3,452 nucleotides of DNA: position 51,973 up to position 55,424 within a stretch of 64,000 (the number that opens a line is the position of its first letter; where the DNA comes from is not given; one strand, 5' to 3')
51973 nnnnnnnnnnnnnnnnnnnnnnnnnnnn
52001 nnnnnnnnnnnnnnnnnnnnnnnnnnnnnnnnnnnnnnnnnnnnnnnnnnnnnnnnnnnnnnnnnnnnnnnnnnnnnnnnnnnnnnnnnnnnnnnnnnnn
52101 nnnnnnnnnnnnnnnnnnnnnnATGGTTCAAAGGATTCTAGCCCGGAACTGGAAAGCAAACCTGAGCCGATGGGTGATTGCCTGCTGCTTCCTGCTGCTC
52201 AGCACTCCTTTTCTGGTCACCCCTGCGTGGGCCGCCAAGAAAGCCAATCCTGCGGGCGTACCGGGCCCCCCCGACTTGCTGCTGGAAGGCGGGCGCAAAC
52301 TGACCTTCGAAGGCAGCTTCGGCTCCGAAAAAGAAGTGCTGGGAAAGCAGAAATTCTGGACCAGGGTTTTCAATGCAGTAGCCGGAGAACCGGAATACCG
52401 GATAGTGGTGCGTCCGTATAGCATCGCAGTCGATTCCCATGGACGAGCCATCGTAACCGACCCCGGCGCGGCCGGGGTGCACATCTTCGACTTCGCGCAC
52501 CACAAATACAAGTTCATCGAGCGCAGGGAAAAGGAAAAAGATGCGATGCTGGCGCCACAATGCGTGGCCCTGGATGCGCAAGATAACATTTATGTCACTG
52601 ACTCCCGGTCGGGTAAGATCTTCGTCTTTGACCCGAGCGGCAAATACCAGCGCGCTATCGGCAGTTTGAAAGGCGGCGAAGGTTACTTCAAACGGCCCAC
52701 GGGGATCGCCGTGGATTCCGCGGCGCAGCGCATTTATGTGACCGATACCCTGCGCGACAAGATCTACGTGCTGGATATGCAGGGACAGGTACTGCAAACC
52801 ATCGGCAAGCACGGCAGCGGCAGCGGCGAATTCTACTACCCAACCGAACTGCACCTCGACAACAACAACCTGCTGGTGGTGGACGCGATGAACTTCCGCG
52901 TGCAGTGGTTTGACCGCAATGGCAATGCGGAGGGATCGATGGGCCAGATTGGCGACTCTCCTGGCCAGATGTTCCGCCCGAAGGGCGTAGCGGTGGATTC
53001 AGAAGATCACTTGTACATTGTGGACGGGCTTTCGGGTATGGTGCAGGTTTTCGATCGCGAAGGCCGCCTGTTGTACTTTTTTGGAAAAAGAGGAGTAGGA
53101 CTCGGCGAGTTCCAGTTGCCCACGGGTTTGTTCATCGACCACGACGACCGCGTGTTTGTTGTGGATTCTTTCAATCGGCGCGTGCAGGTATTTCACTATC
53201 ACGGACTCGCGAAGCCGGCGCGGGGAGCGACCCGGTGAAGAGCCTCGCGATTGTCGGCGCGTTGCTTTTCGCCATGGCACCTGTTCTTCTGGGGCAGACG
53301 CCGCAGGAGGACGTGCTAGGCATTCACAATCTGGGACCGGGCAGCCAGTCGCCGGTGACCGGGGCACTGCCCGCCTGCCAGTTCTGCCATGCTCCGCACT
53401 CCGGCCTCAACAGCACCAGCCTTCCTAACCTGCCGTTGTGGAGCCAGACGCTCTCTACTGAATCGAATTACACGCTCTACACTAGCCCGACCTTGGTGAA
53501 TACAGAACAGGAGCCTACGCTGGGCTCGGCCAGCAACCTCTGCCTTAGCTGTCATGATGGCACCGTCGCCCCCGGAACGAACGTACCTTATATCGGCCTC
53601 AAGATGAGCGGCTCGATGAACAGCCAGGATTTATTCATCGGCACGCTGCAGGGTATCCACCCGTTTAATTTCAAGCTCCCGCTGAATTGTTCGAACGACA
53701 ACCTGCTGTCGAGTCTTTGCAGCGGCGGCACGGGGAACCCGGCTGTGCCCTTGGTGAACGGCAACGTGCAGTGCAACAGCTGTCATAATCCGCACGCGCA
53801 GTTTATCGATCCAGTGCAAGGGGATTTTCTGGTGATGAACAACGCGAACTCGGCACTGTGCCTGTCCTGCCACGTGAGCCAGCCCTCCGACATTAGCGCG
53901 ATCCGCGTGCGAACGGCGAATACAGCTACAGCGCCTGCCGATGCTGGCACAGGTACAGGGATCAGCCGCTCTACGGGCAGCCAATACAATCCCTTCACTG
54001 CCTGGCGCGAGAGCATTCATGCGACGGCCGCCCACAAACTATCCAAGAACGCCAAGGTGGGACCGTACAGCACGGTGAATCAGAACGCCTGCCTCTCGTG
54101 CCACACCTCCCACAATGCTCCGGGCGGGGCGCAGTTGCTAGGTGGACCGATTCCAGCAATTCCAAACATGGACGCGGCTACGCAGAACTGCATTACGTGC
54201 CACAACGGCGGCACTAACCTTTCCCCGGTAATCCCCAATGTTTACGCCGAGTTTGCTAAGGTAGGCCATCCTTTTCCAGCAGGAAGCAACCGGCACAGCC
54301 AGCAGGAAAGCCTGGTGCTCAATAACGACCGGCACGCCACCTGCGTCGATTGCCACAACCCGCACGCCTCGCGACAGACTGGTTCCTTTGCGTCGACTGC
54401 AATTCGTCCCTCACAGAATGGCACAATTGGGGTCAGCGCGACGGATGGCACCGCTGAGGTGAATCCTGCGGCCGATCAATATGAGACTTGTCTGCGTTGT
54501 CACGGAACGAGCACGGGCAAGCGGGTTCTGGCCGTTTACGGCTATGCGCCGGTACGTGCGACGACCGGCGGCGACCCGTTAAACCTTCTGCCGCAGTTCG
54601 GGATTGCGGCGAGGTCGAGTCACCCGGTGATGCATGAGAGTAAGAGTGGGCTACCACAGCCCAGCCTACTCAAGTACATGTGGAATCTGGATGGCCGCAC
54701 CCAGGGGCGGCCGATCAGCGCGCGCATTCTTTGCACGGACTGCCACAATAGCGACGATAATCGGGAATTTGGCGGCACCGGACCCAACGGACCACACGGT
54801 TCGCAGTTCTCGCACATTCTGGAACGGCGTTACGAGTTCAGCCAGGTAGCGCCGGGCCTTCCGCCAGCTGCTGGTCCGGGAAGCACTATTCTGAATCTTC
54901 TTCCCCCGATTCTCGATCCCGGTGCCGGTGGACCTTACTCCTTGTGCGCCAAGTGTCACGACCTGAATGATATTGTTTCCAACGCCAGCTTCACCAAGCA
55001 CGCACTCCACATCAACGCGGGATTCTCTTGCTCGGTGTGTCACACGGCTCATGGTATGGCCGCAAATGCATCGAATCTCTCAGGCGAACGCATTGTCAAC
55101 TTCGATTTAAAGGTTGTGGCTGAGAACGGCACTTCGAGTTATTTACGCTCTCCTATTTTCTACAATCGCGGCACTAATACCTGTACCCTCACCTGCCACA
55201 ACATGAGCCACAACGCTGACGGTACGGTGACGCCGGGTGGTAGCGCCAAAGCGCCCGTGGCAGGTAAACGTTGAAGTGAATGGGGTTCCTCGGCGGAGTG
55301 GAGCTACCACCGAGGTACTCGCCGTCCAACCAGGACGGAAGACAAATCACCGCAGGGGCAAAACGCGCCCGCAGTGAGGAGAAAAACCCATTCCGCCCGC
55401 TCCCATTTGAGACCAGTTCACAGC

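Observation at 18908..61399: Recurrent CRP-type palindrome (GTGA-N6-TCAC) in front of most redox and fermentation operons, suggesting a local Crp/Fnr regulon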

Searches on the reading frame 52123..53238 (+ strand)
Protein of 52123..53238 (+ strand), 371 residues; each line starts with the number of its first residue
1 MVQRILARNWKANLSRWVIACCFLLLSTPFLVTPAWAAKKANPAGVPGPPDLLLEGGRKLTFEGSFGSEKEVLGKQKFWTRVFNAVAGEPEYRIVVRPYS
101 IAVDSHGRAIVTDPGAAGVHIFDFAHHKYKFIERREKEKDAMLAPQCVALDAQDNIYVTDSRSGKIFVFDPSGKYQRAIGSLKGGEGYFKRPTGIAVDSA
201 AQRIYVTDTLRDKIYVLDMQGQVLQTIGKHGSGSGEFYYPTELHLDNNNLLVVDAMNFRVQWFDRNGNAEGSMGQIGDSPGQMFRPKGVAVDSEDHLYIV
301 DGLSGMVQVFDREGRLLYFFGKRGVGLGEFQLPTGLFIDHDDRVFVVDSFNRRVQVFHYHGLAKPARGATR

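Call 38: search_protein_families(library=pfam, proteins=[window:52123-53238:+], max_evalue=0.001)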
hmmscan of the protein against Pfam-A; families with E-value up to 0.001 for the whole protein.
window:52123-53238:+ (371 aa): 6 families
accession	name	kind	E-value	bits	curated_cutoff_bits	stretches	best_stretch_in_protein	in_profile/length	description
PF17170.10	DUF5128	-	1.6e-25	90.4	22.9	3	200-264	52-118/321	6-bladed beta-propeller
PF01436.27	NHL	-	3.8e-22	77.6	20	1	145-169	4-28/28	NHL repeat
PF08450.18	SGL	-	2.2e-12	47.6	26.3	0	245-317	143-217/246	SMP-30/Gluconolactonase/LRE-like region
PF01731.26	Arylesterase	-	8.2e-09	36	21.3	1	189-220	53-84/86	Arylesterase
PF25021.1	TEN_NHL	-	1.6e-06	27.8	27.1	1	138-322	26-178/357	Teneurin NHL domain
PF06739.17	SBBP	-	1.7e-06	28.3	20.5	0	275-299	5-28/38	Beta-propeller repeat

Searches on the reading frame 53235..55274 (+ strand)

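Call 38: search_protein_families(library=pfam, proteins=[window:53235-55274:+], max_evalue=0.001)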
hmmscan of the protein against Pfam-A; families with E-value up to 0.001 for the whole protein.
window:53235-55274:+ (679 aa): 5 families
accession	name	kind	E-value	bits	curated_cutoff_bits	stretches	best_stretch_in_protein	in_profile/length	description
PF09699.15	Paired_CXXCH_1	-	2.3e-19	69.2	20.6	1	177-215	7-38/41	Doubled CXXCH motif (Paired_CXXCH_1)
PF14522.11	Cytochrome_C7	-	1.8e-12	47.3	24.8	0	269-324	27-67/67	Cytochrome c7 and related cytochrome c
PF22113.1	Mtrc-MtrF_II-IV_dom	-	3.2e-10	40.2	30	0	179-426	8-166/176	Outer membrane cytochrome MtrC/MtrF-like, domains II/IV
PF14537.11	Cytochrom_c3_2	-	7.7e-09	36.4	25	0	570-610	28-71/79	Cytochrome c3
PF02085.21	Cytochrom_CIII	-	6.9e-05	23.6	22.9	0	568-609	46-88/101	Class III cytochrome C family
